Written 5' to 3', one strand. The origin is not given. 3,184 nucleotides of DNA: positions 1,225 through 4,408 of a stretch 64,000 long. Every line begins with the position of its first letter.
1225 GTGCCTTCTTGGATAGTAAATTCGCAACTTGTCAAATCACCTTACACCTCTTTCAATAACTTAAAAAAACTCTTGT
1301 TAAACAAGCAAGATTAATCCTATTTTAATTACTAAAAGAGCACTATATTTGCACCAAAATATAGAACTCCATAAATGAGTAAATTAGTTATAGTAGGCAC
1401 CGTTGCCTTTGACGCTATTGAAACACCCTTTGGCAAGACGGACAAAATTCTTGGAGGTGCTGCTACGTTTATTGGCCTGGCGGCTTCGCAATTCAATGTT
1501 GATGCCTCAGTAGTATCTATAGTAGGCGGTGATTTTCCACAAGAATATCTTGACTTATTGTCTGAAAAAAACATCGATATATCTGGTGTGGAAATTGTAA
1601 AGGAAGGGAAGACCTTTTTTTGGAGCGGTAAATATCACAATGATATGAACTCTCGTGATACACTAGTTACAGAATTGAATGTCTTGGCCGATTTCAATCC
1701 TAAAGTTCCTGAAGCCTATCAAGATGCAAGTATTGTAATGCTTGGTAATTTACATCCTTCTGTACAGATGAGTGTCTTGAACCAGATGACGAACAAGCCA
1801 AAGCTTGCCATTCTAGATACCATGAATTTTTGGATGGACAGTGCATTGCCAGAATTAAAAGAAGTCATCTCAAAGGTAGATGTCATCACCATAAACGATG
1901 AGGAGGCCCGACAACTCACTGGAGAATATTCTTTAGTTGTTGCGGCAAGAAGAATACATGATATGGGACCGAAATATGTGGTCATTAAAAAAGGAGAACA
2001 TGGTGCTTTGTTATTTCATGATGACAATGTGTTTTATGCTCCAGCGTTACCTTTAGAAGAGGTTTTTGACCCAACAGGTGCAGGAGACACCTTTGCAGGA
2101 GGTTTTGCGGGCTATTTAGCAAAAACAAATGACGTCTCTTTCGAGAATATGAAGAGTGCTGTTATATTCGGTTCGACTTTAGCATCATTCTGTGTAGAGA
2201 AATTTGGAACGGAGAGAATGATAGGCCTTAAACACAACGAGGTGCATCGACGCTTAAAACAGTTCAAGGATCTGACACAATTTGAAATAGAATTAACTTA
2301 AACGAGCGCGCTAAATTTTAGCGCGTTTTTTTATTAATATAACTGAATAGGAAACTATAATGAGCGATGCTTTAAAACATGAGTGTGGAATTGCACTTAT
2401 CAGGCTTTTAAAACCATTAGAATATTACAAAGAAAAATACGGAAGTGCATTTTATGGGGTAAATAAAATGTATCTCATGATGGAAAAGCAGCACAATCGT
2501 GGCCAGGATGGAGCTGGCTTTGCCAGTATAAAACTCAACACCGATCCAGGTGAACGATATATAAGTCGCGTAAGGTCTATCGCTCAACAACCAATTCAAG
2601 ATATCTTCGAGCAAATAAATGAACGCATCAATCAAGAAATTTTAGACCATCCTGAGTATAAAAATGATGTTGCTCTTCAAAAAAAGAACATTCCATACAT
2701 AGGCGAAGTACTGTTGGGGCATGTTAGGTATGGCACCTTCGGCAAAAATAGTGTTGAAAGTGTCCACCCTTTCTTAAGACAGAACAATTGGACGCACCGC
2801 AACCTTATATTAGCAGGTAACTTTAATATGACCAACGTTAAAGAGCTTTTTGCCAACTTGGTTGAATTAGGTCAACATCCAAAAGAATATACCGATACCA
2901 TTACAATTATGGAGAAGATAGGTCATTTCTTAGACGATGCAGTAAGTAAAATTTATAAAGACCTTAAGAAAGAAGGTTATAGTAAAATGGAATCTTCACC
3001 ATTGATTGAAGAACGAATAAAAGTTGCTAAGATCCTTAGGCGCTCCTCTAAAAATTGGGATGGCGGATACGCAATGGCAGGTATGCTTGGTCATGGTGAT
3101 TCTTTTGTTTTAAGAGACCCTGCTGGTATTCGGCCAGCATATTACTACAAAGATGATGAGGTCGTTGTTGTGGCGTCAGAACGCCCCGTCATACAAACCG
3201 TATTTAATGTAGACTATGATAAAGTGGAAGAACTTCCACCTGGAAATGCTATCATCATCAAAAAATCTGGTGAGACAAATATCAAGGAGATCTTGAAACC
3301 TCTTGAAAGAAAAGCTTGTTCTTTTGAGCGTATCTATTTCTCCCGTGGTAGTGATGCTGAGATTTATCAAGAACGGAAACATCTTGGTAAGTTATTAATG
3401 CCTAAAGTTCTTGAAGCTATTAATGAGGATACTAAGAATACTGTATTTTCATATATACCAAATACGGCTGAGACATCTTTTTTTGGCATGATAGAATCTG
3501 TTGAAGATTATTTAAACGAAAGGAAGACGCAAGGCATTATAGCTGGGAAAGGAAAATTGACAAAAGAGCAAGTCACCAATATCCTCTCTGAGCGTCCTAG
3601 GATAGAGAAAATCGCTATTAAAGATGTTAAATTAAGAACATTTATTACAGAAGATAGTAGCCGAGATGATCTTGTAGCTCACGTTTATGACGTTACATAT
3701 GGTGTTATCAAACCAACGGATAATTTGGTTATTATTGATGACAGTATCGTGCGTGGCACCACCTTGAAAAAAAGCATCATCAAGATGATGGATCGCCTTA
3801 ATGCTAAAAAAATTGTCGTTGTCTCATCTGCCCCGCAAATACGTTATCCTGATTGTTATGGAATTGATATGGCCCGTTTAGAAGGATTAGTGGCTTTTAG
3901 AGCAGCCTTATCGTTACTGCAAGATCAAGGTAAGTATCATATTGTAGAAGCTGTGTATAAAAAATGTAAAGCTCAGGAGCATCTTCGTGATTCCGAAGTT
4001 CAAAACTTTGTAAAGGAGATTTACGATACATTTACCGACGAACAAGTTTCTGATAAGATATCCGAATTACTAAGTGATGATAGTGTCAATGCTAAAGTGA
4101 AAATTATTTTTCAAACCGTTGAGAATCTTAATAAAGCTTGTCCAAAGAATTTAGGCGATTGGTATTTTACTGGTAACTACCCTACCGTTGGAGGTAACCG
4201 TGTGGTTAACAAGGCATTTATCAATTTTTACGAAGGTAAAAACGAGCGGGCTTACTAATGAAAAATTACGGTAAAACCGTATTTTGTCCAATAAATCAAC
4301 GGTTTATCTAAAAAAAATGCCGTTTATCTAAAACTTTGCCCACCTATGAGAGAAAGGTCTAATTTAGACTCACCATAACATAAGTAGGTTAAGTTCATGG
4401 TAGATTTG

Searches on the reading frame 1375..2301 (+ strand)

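Call 9: search_protein_families(library=pfam, proteins=[window:1375-2301:+], max_evalue=0.01)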
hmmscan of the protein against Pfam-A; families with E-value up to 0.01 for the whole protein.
window:1375-2301:+ (308 aa): 3 families
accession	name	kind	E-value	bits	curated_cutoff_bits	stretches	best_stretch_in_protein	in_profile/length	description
PF00294.29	PfkB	-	2.7e-36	125.9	25.8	1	2-280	2-296/302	pfkB family carbohydrate kinase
PF08543.17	Phos_pyr_kin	-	8.1e-09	35.6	27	1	152-255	103-218/246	Phosphomethylpyrimidine kinase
PF01256.23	Carb_kinase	-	1.4e-05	25.1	27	1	133-291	83-237/242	NAD(P)H-hydrate dehydratase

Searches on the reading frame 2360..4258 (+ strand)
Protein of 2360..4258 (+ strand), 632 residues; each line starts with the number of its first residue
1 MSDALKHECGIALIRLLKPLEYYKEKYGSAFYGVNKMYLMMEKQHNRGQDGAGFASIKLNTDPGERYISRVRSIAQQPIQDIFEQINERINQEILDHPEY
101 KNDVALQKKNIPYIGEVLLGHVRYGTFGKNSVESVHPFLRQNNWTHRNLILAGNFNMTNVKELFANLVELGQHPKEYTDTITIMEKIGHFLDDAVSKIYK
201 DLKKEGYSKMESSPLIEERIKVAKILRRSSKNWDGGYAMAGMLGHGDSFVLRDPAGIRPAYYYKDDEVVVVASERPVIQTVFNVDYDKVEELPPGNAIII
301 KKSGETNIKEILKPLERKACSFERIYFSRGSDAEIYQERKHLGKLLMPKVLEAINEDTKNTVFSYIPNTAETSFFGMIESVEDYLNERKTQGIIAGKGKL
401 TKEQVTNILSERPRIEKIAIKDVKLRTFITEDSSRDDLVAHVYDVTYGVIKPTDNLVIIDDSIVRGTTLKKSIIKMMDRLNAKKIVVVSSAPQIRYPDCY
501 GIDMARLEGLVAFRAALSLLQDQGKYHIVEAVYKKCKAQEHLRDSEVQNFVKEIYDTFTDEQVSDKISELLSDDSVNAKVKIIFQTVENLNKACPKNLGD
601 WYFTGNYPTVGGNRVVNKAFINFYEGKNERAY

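Call 9: search_protein_families(library=pfam, proteins=[window:2360-4258:+], max_evalue=0.01)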
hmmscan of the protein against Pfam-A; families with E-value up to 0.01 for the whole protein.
window:2360-4258:+ (632 aa): 5 families
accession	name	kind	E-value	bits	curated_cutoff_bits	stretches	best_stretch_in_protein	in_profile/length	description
PF13522.11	GATase_6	-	1e-07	32.4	27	1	115-185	10-75/130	Glutamine amidotransferase domain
PF13537.11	GATase_7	-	2.5e-07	31.2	25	1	224-278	65-121/123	Glutamine amidotransferase domain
PF13230.11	GATase_4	-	0.0017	17.8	23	1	109-164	65-118/272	Glutamine amidotransferases class-II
PF00310.26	GATase_2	-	0.0027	16.9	19.9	1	229-303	324-397/420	Glutamine amidotransferases class-II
PF02256.22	Fe_hyd_SSU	-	0.0078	16.7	24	0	530-571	9-49/56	Iron hydrogenase small subunit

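Call 10: find_encoding_contigs(protein=window:2360-4258:+, flank=3000, max_places=10)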
Protein window:2360-4258:+ (632 aa): 2 contigs read that carry it; 2 places shown.
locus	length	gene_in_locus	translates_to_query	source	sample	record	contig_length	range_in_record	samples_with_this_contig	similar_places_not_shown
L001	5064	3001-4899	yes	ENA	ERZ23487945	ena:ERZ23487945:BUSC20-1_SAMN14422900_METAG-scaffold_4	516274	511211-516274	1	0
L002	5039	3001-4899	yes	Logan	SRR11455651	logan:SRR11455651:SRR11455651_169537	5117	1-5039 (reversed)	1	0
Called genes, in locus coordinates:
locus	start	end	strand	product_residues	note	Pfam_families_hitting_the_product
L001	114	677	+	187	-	PF00551:Formyl_trans_N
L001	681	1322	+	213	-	PF01693:Cauli_VI, PF00075:RNase_H (weak)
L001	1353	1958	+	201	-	PF01852:START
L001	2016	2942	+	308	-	PF00294:PfkB, PF01256:Carb_kinase (faint), PF08543:Phos_pyr_kin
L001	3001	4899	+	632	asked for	PF13537:GATase_7 (faint), PF13522:GATase_6 (faint)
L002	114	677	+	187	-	PF00551:Formyl_trans_N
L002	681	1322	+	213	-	PF01693:Cauli_VI, PF00075:RNase_H (weak)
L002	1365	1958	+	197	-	PF01852:START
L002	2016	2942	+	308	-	PF00294:PfkB, PF01256:Carb_kinase (faint), PF08543:Phos_pyr_kin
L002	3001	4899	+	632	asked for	PF13537:GATase_7 (faint), PF13522:GATase_6 (faint)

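Call 17: find_homologous_proteins(query=window:2360-4258:+, max_evalue=1e-50)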
Query window:2360-4258:+ (632 aa): 8000 proteins with E <= 1e-50 among 8000 candidates; the best 120 are listed.
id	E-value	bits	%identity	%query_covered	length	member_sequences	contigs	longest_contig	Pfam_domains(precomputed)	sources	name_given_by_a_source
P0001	0.0e+0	1426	100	100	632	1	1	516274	PF13522.12,PF13537.12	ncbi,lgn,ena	-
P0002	0.0e+0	1339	94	100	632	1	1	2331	PF13522.12,PF13537.12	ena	-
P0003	0.0e+0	1326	93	100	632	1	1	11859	PF13522.12,PF13537.12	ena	-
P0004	0.0e+0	1319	92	100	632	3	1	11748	PF13522.12,PF13537.12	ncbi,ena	-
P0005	0.0e+0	1313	91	100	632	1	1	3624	PF13522.12,PF13537.12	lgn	-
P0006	0.0e+0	1309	91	100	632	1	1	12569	PF13522.12,PF13537.12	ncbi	-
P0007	0.0e+0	1307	91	100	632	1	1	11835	PF13522.12,PF13537.12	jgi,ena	-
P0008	0.0e+0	1306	91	100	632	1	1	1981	PF13522.12,PF13537.12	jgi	-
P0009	0.0e+0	1296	90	100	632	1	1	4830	PF13522.12,PF13537.12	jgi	-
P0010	0.0e+0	1293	90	100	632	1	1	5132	PF13522.12,PF13537.12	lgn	-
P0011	0.0e+0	1291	90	100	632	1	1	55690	PF13522.12,PF13537.12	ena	-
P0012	0.0e+0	1286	89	100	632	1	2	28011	PF13522.12,PF13537.12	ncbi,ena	-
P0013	0.0e+0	1266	88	100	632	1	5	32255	PF13522.12,PF13537.12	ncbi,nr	ncbi:MAG: amidophosphoribosyltransferase [Bacteroidia bacterium]|nr:amidophosphoribosyltransferase [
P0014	0.0e+0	1264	88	100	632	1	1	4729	PF13522.12,PF13537.12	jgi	-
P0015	0.0e+0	1255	87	100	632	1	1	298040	PF13522.12,PF13537.12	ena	-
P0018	0.0e+0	1247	85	100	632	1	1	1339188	PF13522.12,PF13537.12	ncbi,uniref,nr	ncbi:amidophosphoribosyltransferase [Confluentibacter citreus]|uniref:hypothetical protein n=1 Tax=C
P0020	0.0e+0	1241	86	100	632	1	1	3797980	PF13522.12,PF13537.12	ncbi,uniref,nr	ncbi:amidophosphoribosyltransferase [Lacinutrix sp. Hel_I_90]|uniref:amidophosphoribosyltransferase 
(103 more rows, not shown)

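Call 18: find_encoding_contigs(protein=P0003, flank=2500, max_places=3)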
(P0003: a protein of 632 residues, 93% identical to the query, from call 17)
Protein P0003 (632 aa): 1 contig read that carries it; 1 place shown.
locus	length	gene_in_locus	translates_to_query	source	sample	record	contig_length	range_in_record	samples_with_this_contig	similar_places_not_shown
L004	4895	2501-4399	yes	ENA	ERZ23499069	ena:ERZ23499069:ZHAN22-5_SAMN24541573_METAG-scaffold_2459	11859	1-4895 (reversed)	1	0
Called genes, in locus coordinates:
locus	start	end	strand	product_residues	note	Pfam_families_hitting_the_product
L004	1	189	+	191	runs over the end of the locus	PF00551:Formyl_trans_N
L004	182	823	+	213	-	PF01693:Cauli_VI, PF00075:RNase_H (weak)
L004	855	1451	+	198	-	PF01852:START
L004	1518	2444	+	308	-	PF00294:PfkB, PF08543:Phos_pyr_kin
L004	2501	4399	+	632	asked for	PF13537:GATase_7 (faint), PF13522:GATase_6 (faint)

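Call 19: find_encoding_contigs(protein=P0011, flank=2500, max_places=3)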
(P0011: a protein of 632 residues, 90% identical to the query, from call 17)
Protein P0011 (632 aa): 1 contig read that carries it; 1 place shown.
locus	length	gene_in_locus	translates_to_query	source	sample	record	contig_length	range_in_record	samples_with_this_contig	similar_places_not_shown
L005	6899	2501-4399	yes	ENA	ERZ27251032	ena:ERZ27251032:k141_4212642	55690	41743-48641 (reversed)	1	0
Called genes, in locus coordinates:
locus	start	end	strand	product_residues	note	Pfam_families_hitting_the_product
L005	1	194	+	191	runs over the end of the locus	PF00551:Formyl_trans_N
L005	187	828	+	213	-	PF01693:Cauli_VI, PF00075:RNase_H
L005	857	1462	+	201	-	PF01852:START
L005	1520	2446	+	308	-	PF00294:PfkB, PF08543:Phos_pyr_kin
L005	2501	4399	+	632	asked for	PF13522:GATase_6 (faint), PF13537:GATase_7 (faint)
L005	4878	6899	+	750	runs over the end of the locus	PF00933:Glyco_hydro_3, PF01915:Glyco_hydro_3_C, PF14310:Fn3-like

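Call 20: find_encoding_contigs(protein=P0015, flank=2500, max_places=3)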
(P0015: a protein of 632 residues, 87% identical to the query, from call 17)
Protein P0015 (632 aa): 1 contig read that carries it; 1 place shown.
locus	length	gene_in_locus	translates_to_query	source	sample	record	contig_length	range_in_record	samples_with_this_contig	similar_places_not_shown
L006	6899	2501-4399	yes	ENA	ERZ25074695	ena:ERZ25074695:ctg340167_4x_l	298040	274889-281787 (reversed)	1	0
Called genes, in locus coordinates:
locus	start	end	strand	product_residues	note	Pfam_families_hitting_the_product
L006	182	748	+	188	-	PF00551:Formyl_trans_N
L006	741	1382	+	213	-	PF01693:Cauli_VI, PF00075:RNase_H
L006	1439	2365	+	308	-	PF00294:PfkB, PF08543:Phos_pyr_kin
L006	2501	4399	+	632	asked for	PF13537:GATase_7 (faint), PF13522:GATase_6 (weak)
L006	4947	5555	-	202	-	PF00081:Sod_Fe_N, PF02777:Sod_Fe_C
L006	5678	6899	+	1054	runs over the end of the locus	PF00580:UvrD-helicase, PF13245:AAA_19 (faint), PF13361:UvrD_C, PF13538:UvrD_C_2 (faint)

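Call 25: find_encoding_contigs(protein=P0020, flank=2500, max_places=2)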
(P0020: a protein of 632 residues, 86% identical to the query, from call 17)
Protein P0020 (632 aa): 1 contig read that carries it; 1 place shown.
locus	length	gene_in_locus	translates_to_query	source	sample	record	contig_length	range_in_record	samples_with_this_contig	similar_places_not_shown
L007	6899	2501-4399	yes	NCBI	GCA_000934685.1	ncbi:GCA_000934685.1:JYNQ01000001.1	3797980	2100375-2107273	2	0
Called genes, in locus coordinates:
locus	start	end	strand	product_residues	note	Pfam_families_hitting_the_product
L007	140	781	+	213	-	PF01693:Cauli_VI, PF00075:RNase_H (weak)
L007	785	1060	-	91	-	PF05016:ParE_toxin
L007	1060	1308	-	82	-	-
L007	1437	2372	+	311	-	PF00294:PfkB, PF08543:Phos_pyr_kin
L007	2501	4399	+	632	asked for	PF13522:GATase_6 (weak), PF13537:GATase_7 (weak)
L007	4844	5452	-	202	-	PF00081:Sod_Fe_N, PF02777:Sod_Fe_C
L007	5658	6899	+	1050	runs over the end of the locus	PF00580:UvrD-helicase, PF13245:AAA_19 (faint), PF13361:UvrD_C, PF13538:UvrD_C_2 (faint)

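Call 26: find_encoding_contigs(protein=P0018, flank=2500, max_places=2)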
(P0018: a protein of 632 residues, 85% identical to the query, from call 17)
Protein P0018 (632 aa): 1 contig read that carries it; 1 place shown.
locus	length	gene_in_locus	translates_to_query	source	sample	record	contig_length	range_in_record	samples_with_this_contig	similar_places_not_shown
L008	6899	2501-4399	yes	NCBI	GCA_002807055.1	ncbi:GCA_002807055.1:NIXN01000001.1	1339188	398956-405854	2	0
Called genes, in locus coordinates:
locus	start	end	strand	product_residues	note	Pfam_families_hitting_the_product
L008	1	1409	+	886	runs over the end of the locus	-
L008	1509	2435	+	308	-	PF00294:PfkB, PF08543:Phos_pyr_kin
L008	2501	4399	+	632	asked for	PF13522:GATase_6 (faint), PF13537:GATase_7 (faint)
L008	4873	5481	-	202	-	PF00081:Sod_Fe_N, PF02777:Sod_Fe_C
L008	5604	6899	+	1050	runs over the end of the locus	PF00580:UvrD-helicase, PF13245:AAA_19 (faint), PF13361:UvrD_C, PF13538:UvrD_C_2 (faint), PF12705:PDDEXK_1 (weak)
